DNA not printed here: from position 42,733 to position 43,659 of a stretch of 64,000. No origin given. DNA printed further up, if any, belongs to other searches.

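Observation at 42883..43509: AT-rich nucleotidyltransferase-fold gene inserted between xseA and xseB with translational coupling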

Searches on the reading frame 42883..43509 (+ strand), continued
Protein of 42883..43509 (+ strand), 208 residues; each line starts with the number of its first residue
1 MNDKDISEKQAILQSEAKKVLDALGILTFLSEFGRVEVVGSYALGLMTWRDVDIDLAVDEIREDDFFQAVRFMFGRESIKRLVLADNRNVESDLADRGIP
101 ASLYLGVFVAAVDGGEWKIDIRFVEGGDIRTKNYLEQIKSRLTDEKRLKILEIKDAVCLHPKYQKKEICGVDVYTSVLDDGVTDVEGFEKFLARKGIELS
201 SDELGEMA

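Call 69: search_protein_families(library=pfam, proteins=[L067:3516-4508:+, L068:6610-7086:+, L070:2-508:+, L081:5457-5975:+, L085:4930-5949:+, L089:4703-5491:+, L023:5648-5950:+, L099:3948-4748:+, L099:1198-3765:+, L100:4070-4876:-], max_evalue=0.001)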
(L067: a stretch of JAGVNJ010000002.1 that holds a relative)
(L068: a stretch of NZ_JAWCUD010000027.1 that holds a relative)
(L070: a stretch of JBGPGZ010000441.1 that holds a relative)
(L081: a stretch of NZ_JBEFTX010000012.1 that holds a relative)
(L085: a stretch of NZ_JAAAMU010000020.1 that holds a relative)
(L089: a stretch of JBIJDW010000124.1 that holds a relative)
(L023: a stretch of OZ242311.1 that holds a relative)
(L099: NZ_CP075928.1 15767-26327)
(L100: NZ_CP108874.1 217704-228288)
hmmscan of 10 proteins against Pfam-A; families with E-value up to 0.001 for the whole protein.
L067:3516-4508:+ (330 aa): 2 families
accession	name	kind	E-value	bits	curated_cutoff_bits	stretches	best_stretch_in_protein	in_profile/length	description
PF08349.16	DUF1722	-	6e-42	143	22.5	1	199-315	1-117/117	Protein of unknown function (DUF1722)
PF04463.17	2-thiour_desulf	-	1.1e-36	126.4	34.7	1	17-157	1-141/141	2-thiouracil desulfurase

L068:6610-7086:+ (158 aa): 1 family
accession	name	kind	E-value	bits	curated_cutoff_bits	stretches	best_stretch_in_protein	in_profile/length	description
PF00293.34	NUDIX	-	2e-11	44.5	21.1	1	48-125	26-110/134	NUDIX domain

L070:2-508:+ (168 aa): 2 families
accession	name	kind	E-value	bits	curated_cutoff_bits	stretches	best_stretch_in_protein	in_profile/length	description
PF14329.11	DUF4386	-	1.4e-25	90.9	27.6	1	2-146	61-210/210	Domain of unknown function (DUF4386)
PF07444.16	Ycf66_N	-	0.00047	20.7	22.3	1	98-150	2-51/76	Ycf66 protein N-terminus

L081:5457-5975:+ (172 aa): 2 families
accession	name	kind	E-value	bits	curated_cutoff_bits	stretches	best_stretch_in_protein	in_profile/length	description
PF00383.29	dCMP_cyt_deam_1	-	5.7e-15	55.5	25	1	6-101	7-101/102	Cytidine and deoxycytidylate deaminase zinc-binding region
PF14437.12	MafB19-deam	-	5.1e-14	52.8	27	1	9-110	9-109/142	MafB19-like deaminase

L085:4930-5949:+ (339 aa): 3 families
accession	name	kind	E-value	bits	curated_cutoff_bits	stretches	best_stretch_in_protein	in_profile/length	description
PF04616.20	Glyco_hydro_43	-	2.8e-12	47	32.2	1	142-303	41-195/288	Glycosyl hydrolases family 43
PF00251.26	Glyco_hydro_32N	-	1.7e-11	44.7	22.1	1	109-278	16-178/307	Glycosyl hydrolases family 32 N-terminal domain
PF04041.19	Glyco_hydro_130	-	2.3e-08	33.8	26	0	216-276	84-143/320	beta-1,4-mannooligosaccharide phosphorylase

L089:4703-5491:+ (262 aa): 1 family
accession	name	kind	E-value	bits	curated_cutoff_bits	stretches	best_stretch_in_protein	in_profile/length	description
PF03575.23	Peptidase_S51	-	5.2e-55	186.8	23.9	1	32-226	1-204/206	Peptidase family S51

L023:5648-5950:+ (100 aa): 1 family
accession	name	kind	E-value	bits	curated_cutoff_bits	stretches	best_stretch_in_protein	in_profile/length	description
PF10387.14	DUF2442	-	4.6e-10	40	23.9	1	13-78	6-68/72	Protein of unknown function (DUF2442)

L099:3948-4748:+ (266 aa): 0 families

L099:1198-3765:+ (855 aa): 1 family
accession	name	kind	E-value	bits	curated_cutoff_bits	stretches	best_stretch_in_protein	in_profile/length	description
PF00561.26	Abhydrolase_1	-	1.5e-05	25.2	25.8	1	438-597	55-200/245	alpha/beta hydrolase fold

L100:4070-4876:- (268 aa): 0 families

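Call 74: search_solved_structures(query=A3, max_evalue=10, show_alignments=4)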
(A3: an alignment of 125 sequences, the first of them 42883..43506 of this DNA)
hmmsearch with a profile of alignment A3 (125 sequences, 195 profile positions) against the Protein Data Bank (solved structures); distinct sequences matched with E-value up to 10: 4.
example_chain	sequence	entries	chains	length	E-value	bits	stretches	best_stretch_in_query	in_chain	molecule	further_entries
2kyr_A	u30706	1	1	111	0.067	15.8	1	127-188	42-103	Fructose-like phosphotransferase enzyme IIB component 1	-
4nm9_A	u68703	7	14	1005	0.63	12.6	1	89-135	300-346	Proline dehydrogenase and Delta-1-pyrroline-5-carboxylate dehydrogenase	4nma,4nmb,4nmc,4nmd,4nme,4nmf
7na0_A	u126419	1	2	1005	0.63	12.6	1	89-135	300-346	Bifunctional protein PutA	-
4dix_A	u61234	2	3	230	2.1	10.9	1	28-67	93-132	Plectin-related protein | Stomatal closure-related actin-binding protein 1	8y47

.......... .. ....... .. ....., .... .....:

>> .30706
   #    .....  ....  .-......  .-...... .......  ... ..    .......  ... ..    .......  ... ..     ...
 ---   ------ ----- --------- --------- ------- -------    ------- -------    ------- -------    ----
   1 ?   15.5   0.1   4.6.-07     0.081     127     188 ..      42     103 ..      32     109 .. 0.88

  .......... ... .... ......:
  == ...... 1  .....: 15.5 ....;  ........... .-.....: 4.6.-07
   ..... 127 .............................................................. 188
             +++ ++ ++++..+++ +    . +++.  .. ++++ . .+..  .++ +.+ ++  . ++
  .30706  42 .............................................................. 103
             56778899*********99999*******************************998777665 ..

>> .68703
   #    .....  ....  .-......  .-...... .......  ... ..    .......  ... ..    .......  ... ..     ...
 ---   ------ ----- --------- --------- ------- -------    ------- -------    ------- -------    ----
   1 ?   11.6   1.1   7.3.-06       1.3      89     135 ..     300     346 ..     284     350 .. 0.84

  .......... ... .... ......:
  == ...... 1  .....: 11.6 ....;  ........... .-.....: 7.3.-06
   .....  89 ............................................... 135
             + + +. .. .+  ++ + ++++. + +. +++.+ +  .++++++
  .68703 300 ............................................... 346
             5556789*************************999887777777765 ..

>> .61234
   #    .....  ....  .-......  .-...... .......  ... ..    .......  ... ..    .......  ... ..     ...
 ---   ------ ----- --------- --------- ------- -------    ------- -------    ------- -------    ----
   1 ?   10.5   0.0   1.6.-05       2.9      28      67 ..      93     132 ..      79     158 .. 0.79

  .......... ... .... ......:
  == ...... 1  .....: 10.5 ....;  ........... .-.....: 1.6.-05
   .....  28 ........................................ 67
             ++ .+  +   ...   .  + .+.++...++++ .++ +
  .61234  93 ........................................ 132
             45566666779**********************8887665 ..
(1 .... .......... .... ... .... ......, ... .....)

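Call 77: search_protein_families(library=pfam, proteins=[L001:4097-4717:+], max_evalue=0.01)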
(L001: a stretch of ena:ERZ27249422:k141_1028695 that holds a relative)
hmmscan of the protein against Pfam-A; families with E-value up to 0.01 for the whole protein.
L001:4097-4717:+ (206 aa): 0 families

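Call 81: search_protein_families(library=pfam, alignment_id=A4, max_evalue=0.0001)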
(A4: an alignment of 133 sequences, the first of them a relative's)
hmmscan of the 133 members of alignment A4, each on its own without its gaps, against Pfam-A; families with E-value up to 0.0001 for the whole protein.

A. member 1, L001:4799-5992:+ (398 aa): 3 families
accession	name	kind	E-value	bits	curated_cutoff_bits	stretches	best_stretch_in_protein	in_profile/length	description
PF02601.20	Exonuc_VII_L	-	1.3e-71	242.2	35.9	2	120-313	1-198/315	Exonuclease VII, large subunit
PF13742.12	tRNA_anti_2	-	1.9e-12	47.7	27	1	5-96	2-94/95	OB-fold nucleic acid binding domain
PF01336.31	tRNA_anti-codon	-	7.2e-06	26.3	27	1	29-98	3-74/75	OB-fold nucleic acid binding domain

B. families by the number of members that match (of 133 scanned): 161 families (the first 25 are shown)
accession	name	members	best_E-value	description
PF00583.31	Acetyltransf_1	9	4e-18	Acetyltransferase (GNAT) family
PF13508.13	Acetyltransf_7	6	6.7e-13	Acetyltransferase (GNAT) domain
PF13673.13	Acetyltransf_10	6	2.9e-12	Acetyltransferase (GNAT) domain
PF00293.34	NUDIX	5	4.8e-20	NUDIX domain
PF16363.11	GDP_Man_Dehyd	5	7.8e-16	GDP-mannose 4,6 dehydratase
PF13302.13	Acetyltransf_3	4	8.2e-31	Acetyltransferase (GNAT) domain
PF13561.12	adh_short_C2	3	4.7e-55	Enoyl-(Acyl carrier protein) reductase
PF00009.33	GTP_EFTU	3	9.7e-53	Elongation factor Tu GTP binding domain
PF00106.31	adh_short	3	2.4e-48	short chain dehydrogenase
PF06421.17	LepA_C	3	4.3e-46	GTP-binding protein LepA C-terminus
PF14329.11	DUF4386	3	1.4e-25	Domain of unknown function (DUF4386)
PF01370.27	Epimerase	3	6e-23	NAD dependent epimerase/dehydratase family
PF00679.30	EFG_C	3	1.4e-21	Elongation factor G C-terminus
PF00211.25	Guanylate_cyc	3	9.9e-21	Adenylate and Guanylate cyclase catalytic domain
PF00561.26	Abhydrolase_1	3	4.5e-18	alpha/beta hydrolase fold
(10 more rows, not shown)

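Call 84: search_protein_families(library=ncbifam, alignment_id=A3, max_evalue=1)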
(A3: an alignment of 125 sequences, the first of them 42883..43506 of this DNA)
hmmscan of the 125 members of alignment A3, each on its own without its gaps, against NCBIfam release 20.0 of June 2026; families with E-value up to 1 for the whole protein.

A. member 1, window:42883-43506:+ (208 aa): 2 families
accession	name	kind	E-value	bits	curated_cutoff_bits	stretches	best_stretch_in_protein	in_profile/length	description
NF006065.0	PRK08207.2-4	equivalog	0.016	14.2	922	1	120-176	41-96/484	coproporphyrinogen III oxidase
NF041010.1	glycosy_Agl16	equivalog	0.13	11.1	575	1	118-144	203-229/352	glycosylation protein Agl16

B. families by the number of members that match (of 125 scanned): 40 families (the first 25 are shown)
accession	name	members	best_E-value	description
TIGR00103.1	DNA_YbaB_EbfC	3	0.0015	YbaB/EbfC family nucleoid-associated protein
NF011802.0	PRK15267.1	3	0.0051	subtilase cytotoxin subunit B-like protein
TIGR02037.1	degP_htrA_DO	2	0.027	Do family serine endopeptidase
NF006065.0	PRK08207.2-4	1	0.016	coproporphyrinogen III oxidase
NF011189.0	PRK14595.1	1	0.019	peptide deformylase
NF005216.0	PRK06703.1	1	0.027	flavodoxin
NF002018.0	PRK00823.1-3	1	0.028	4a-hydroxytetrahydrobiopterin dehydratase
TIGR00246.1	tRNA_RlmH_YbeA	1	0.028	23S rRNA (pseudouridine(1915)-N(3))-methyltransferase RlmH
NF047577.1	quino_deg_MhqD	1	0.028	methylhydroquinone degradation carboxylesterase MhqD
NF007709.0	PRK10404.1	1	0.034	stress response protein ElaB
TIGR03668.1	Rv0121_F420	1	0.036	TIGR03668 family PPOX class F420-dependent oxidoreductase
NF003158.0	PRK04132.1-3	1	0.04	replication factor C small subunit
NF010122.0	PRK13599.1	1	0.043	peroxiredoxin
TIGR00556.1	pantethn_trn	1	0.043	phosphopantetheine--protein transferase domain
TIGR03635.1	uS17_bact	1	0.044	30S ribosomal protein S17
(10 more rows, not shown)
